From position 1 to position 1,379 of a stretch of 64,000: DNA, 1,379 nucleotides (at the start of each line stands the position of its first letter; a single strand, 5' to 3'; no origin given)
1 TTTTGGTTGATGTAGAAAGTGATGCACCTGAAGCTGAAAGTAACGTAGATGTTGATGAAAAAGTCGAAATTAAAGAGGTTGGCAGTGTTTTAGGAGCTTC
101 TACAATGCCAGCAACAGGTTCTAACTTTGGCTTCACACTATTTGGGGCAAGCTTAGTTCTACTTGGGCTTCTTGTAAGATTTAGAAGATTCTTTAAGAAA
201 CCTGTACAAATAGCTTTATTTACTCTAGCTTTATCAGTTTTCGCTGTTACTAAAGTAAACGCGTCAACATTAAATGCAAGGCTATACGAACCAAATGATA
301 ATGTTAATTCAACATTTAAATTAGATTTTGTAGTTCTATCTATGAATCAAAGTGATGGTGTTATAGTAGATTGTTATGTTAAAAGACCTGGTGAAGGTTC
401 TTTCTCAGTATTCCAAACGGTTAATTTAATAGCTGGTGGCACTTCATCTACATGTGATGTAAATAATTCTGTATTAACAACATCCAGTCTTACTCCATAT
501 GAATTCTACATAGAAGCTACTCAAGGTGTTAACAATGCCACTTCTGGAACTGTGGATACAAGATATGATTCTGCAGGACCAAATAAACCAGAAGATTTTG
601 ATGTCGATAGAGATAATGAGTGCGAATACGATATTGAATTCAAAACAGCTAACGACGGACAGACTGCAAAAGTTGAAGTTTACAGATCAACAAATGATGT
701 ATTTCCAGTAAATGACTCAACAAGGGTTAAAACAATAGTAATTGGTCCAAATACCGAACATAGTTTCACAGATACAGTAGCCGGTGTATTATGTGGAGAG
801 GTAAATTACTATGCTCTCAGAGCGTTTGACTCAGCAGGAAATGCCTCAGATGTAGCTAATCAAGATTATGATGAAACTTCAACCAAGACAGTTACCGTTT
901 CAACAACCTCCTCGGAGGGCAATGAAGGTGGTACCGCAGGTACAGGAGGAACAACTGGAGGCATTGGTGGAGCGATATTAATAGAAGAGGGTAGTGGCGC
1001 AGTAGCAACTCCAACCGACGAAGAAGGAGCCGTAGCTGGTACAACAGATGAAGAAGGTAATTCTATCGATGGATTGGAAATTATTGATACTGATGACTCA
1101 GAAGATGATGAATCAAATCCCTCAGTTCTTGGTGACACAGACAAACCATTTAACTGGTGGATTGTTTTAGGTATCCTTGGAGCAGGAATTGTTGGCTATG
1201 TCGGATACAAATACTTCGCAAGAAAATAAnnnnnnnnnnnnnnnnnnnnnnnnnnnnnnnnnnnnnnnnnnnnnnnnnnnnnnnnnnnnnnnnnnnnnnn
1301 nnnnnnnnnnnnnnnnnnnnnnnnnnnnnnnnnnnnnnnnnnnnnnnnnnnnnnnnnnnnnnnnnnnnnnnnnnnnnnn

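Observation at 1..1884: Sortase gene overlapping a surface-protein ORF that carries an internal sorting-signal-like module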

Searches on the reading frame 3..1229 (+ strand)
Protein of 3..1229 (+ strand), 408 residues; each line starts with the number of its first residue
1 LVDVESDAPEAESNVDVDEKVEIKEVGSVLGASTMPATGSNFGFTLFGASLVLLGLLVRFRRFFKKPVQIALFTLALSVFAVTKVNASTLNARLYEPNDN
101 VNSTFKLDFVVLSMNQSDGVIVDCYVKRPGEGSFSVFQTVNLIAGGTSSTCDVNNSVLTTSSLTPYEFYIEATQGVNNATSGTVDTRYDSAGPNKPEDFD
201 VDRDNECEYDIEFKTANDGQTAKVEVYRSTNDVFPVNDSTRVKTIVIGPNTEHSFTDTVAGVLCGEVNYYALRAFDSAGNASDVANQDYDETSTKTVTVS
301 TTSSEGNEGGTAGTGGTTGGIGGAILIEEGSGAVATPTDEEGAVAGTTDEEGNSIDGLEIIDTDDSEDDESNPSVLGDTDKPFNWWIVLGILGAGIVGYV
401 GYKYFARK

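Call 4: search_protein_families(library=pfam, proteins=[window:3-1229:+], max_evalue=1)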
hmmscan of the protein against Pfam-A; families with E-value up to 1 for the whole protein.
window:3-1229:+ (408 aa): 3 families
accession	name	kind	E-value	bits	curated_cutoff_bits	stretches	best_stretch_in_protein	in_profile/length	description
PF20177.3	DUF6542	-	0.075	13.4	27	1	26-85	17-75/123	Domain of unknown function (DUF6542)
PF23650.1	DUF7148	-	0.21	12.3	27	1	68-140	16-89/121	Domain of unknown function (DUF7148)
PF04932.20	Wzy_C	-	0.76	10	31.7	1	28-87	3-63/149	O-Antigen ligase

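Call 8: find_homologous_proteins(query=window:3-1229:+, max_evalue=0.001)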
Query window:3-1229:+ (408 aa): 5 proteins with E <= 0.001 among 8000 candidates.
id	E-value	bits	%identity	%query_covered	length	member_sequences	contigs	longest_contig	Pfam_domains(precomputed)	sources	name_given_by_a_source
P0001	2.3e-41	160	45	48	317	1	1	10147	-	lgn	-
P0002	4.2e-41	160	44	55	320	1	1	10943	-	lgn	-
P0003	1.0e-37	148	34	85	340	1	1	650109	-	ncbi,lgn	-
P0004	5.9e-37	146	44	49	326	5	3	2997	-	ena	-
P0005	8.0e-31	126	33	82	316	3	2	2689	-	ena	-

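Call 11: find_encoding_contigs(protein=P0003, flank=10000, max_places=3)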
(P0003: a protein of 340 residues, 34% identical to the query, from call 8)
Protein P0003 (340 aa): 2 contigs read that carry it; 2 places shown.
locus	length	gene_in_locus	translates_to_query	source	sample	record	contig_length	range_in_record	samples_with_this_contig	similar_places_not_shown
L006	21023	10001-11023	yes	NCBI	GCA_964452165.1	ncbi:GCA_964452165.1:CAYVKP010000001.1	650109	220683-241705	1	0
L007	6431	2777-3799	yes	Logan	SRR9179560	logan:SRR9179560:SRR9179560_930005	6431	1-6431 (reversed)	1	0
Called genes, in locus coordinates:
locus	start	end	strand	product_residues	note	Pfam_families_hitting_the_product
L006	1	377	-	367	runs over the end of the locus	PF00438:S-AdoMet_synt_N, PF02772:S-AdoMet_synt_M, PF02773:S-AdoMet_synt_C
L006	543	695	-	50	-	-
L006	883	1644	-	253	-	PF04402:SIMPL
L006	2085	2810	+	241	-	-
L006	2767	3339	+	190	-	PF04203:Sortase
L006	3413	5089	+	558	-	PF13641:Glyco_tranf_2_3, PF00535:Glycos_transf_2 (weak), PF13506:Glyco_transf_21 (weak), PF13632:Glyco_trans_2_3, PF03552:Cellulose_synt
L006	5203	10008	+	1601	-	PF17210:SdrD_B (faint), PF17802:SpaA (faint)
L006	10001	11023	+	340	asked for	-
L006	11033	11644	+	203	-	PF04203:Sortase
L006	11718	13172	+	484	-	-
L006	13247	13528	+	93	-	-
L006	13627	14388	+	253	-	-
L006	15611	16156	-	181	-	-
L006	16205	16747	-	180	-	PF16158:N_BRCA1_IG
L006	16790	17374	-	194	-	-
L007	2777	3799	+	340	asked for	-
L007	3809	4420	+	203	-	PF04203:Sortase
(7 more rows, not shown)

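Call 12: find_encoding_contigs(protein=P0002, flank=10000, max_places=3)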
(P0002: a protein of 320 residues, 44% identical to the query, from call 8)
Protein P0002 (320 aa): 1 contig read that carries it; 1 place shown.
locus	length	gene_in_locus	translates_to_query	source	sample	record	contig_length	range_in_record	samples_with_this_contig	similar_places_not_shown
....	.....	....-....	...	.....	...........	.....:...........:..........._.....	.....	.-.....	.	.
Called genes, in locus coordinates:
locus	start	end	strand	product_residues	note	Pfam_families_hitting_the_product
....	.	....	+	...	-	?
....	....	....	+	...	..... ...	-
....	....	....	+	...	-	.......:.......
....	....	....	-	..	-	-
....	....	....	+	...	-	-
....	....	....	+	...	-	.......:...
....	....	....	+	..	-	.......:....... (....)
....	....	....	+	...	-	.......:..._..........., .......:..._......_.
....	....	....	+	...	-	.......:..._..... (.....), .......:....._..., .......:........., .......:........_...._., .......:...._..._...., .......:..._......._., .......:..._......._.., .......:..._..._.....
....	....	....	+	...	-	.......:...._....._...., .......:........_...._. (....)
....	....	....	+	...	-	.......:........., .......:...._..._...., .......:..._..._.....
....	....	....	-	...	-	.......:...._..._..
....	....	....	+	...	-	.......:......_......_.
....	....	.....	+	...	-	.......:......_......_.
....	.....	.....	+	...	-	?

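Call 13: find_encoding_contigs(protein=P0001, flank=10000, max_places=3)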
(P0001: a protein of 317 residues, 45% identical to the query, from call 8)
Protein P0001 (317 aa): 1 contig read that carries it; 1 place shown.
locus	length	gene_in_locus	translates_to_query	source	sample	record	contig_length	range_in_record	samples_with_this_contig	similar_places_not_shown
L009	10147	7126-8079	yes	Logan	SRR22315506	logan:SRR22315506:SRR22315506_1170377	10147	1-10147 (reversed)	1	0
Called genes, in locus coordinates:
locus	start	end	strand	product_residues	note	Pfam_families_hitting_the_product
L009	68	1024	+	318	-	PF00768:Peptidase_S11, PF13354:Beta-lactamase2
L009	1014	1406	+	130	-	PF02367:TsaE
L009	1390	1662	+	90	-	PF00814:TsaD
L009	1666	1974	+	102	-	-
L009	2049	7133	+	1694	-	PF20674:SpaA_3 (faint), PF19403:SpaA_2 (faint), PF24514:SpaA_4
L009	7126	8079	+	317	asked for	-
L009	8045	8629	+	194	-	PF04203:Sortase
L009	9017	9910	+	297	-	PF00188:CAP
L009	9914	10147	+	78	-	?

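Call 20: find_related_loci(query=A2, collection=genome_contigs, flank=7000)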
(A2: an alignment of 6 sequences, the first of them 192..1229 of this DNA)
Query A2 (345 aa) in genome_contigs; peptide patterns used: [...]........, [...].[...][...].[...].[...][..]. (x = any residue, [..] = any of these).
151 stretches matched a pattern; 48 encode a relative of the query (tblastn E <= 1e-3); 48 distinct loci.
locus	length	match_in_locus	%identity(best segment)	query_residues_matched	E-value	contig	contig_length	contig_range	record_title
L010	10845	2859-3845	38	1-340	4e-46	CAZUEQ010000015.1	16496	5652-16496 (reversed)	MAG TPA_asm: uncultured Gammaproteobacteria bacterium isolate SRP170004_co1_204 genome assembly, contig: NODE_5470_lengt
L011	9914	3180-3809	41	5-219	1e-45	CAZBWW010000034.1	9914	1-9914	MAG TPA_asm: uncultured Candidatus Saccharibacteria bacterium isolate SRP329715_co1_384 genome assembly, contig: NODE_10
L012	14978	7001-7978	37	1-340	3e-45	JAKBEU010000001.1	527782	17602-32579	MAG: bacterium isolate BP8.bin62 NODE_4_length_527782_cov_2.788794, whole genome shotgun sequence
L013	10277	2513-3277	37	2-255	2e-44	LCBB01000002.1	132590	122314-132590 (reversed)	MAG: candidate division WWE3 bacterium GW2011_GWC2_41_23 UU55_C0002, whole genome shotgun sequence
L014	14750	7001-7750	38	2-251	3e-44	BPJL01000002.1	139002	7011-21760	MAG: Patescibacteria group bacterium KatS3mg101 DNA, contig_15299, whole genome shotgun sequence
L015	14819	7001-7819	36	39-345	4e-44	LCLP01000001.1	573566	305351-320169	MAG: Candidatus Pacebacteria bacterium GW2011_GWA1_46_10 UX28_C0001, whole genome shotgun sequence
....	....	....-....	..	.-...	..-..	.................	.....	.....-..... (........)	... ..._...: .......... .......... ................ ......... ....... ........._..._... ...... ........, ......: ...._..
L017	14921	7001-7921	34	7-340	2e-40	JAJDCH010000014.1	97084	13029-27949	MAG: Candidatus Levyibacteriota bacterium isolate OFTM270 OFTM270_13, whole genome shotgun sequence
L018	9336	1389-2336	32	4-330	1e-39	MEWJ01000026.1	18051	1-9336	MAG: candidate division WWE3 bacterium RIFOXYD1_FULL_43_17 rifoxyd1_full_scaffold_2991, whole genome shotgun sequence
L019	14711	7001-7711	40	13-254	2e-39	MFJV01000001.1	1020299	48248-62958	MAG: Candidatus Gottesmanbacteria bacterium RIFCSPLOWO2_01_FULL_43_11b rifcsplowo2_01_scaffold_30, whole genome shotgun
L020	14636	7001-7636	40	10-219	2e-38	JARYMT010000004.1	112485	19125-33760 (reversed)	MAG: Microgenomates group bacterium isolate A05DMB-I-39 NODE_4_length_112485_cov_5.185280, whole genome shotgun sequence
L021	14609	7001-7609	41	12-221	3e-38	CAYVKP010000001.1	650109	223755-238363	MAG TPA_asm: uncultured Gammaproteobacteria bacterium isolate SRP200132_co1_547 genome assembly, contig: NODE_2_length_6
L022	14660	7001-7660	41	2-221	1e-38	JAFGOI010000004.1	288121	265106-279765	MAG: Patescibacteria group bacterium isolate Zod_Metabat.613 k87_2257151, whole genome shotgun sequence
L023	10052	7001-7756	36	2-251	3e-39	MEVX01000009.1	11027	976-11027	MAG: candidate division WWE3 bacterium RIFOXYB1_FULL_43_24 rifoxyb1_full_scaffold_2786, whole genome shotgun sequence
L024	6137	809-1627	34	2-263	1e-37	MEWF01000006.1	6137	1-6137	MAG: candidate division WWE3 bacterium RIFOXYC2_FULL_42_13 rifoxyc2_full_scaffold_13436, whole genome shotgun sequence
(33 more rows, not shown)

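Call 25: search_protein_representatives(alignment_id=A2)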
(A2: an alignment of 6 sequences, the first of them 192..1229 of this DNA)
Query: 6 sequences, 329 profile positions. Proteins with E-value up to 0.001 (for the whole library): 1173; up to 1e-10: 681; up to 1e-30: 494. The best 150 are listed.
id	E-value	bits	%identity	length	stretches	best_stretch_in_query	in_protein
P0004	2.5e-136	470.5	-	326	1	3-328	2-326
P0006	1.0e-129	448.7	-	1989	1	2-328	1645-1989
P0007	7.4e-106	370.3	-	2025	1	2-327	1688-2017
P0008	9.5e-104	363.4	-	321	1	8-327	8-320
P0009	2.0e-103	362.3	-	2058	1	5-325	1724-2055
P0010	3.2e-103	361.6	-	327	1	5-328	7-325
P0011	3.3e-103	361.6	-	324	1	1-326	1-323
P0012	1.1e-102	359.9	-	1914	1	8-327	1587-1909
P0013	1.1e-102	359.8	-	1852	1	11-325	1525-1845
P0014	2.1e-102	358.9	-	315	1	23-327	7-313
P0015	2.4e-102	358.7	-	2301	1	2-326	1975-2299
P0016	3.1e-102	358.4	-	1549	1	11-326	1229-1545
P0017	1.9e-101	355.8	-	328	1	1-283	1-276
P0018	2.5e-101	355.4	-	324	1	1-326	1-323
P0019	4.0e-101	354.7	-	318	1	3-324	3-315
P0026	3.7e-98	345.0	-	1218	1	2-328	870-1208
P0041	9.2e-94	330.5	-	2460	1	3-326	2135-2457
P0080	1.2e-85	303.9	-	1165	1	8-319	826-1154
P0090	9.0e-85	301.0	-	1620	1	6-327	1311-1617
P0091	1.3e-84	300.4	-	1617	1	2-324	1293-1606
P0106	3.4e-83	295.8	-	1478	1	3-327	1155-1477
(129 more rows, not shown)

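Call 36: search_protein_families(library=pfam, proteins=[P0006], max_evalue=0.1)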
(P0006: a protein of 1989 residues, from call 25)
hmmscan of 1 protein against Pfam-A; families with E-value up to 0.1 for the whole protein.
P0006 (1989 aa): 4 families
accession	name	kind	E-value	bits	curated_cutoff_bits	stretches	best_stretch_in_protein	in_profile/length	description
PF24514.1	SpaA_4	-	5.1e-05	24.5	27.3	1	383-462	1-87/107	Prealbumin-like fold domain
PF17210.9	SdrD_B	-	0.0056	17.3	29.7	1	677-762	8-93/112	SdrD B-like domain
PF04862.18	DUF642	-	0.021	15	27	0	570-662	65-156/157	Protein of unknown function (DUF642)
PF12539.13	Csm1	-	0.036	15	22.6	0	213-254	17-58/84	Chromosome segregation protein Csm1/Pcs1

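Call 37: search_protein_families(library=ncbifam, proteins=[P0006, window:192-1229:+], max_evalue=0.1)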
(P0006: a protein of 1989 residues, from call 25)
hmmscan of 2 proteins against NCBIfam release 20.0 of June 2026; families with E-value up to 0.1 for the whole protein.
P0006 (1989 aa): 2 families
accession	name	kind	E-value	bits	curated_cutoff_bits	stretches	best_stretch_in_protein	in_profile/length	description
TIGR04362.1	choice_anch_C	subfamily_domain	1.3e-09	38.4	120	1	532-662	18-157/157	choice-of-anchor C family protein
TIGR01167.1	LPXTG_anchor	domain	0.0059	17.2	15.9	0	1617-1643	3-31/34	LPXTG cell wall anchor domain-containing protein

window:192-1229:+ (345 aa): 0 families

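Call 45: predict_structure(alignment_id=A3)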
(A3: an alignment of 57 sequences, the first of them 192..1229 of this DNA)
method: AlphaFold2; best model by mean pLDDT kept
length: 345 residues; sequences in the alignment: 57
mean_pLDDT: 79.5   pTM: 0.55
mean pLDDT of the five models: 79.5, 78.3, 78.2, 77.8, 77.8
residues with pLDDT >= 90: 185; 70-90: 61; 50-70: 33; < 50: 66
segments of 3 or more residues with pLDDT < 50: 228-232, 243-289, 301-303
pLDDT, mean of each block of 10 residues (from residue 1): 77 78 87 83 96 95 96 98 96 85 96 96 87 96 96 97 95 95 98 94 94 92 71 60 47 37 37 41 44 54 50 53 88 94 86
secondary structure, 60 per line:
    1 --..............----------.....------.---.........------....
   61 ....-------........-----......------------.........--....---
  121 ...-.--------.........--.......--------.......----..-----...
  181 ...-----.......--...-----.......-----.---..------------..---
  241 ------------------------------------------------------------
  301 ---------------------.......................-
elements in order: H3-16 E27-31 E42-50 E57-64 E72-79 E85-90 E103-111 E114-117 E121-123 E134-142 E145-151 E160-166 E178-183 E189-195 E206-212 H322-344
